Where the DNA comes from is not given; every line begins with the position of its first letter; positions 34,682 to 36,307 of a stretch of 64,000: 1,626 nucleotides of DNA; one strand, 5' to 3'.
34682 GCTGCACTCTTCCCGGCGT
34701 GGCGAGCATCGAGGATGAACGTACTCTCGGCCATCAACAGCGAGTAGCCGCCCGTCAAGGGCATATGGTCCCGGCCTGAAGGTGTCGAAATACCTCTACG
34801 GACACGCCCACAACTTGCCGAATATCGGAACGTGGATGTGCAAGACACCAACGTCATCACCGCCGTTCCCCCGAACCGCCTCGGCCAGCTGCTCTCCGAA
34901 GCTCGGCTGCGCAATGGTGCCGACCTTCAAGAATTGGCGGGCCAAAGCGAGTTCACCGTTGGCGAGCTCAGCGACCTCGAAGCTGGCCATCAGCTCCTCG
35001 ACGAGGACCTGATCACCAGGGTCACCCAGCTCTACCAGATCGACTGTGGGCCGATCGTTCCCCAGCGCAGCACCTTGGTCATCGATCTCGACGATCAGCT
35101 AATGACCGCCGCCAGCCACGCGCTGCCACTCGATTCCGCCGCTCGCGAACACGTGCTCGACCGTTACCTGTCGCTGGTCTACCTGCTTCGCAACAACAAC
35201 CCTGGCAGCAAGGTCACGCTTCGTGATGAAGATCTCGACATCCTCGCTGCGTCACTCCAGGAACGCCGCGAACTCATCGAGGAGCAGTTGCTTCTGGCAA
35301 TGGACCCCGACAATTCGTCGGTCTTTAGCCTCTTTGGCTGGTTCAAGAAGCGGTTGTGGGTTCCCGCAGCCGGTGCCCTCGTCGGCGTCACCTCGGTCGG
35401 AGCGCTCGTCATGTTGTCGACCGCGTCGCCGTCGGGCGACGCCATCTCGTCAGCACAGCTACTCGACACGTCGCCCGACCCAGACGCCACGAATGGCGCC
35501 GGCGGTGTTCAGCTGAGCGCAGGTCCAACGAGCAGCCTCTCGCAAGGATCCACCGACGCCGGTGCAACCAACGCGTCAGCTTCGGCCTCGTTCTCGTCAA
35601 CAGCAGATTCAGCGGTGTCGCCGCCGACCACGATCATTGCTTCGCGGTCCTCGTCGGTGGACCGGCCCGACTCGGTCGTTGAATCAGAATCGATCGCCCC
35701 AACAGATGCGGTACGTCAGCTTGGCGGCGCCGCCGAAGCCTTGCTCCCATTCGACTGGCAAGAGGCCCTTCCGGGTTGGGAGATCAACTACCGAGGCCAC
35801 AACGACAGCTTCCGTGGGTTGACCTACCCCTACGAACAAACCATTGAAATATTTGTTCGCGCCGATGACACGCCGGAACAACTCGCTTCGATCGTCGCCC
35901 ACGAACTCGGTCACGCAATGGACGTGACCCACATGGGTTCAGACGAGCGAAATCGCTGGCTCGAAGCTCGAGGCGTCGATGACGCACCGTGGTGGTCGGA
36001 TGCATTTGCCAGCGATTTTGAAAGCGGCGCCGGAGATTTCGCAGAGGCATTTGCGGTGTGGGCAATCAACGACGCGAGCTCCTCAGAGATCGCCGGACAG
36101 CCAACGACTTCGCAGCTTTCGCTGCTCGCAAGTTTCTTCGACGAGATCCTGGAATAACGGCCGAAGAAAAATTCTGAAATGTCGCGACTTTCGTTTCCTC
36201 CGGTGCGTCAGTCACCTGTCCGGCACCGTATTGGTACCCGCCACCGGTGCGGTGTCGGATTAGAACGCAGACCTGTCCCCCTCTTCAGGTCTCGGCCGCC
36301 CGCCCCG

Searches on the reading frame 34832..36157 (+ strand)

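Call 20: search_protein_families(library=pfam, proteins=[window:34832-36157:+], max_evalue=0.001)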
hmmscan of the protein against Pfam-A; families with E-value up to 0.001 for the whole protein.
window:34832-36157:+ (441 aa): 1 family
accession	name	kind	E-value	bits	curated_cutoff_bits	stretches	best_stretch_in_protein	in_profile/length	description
PF13560.12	HTH_31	-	2.3e-05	25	27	1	16-71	1-57/64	Helix-turn-helix domain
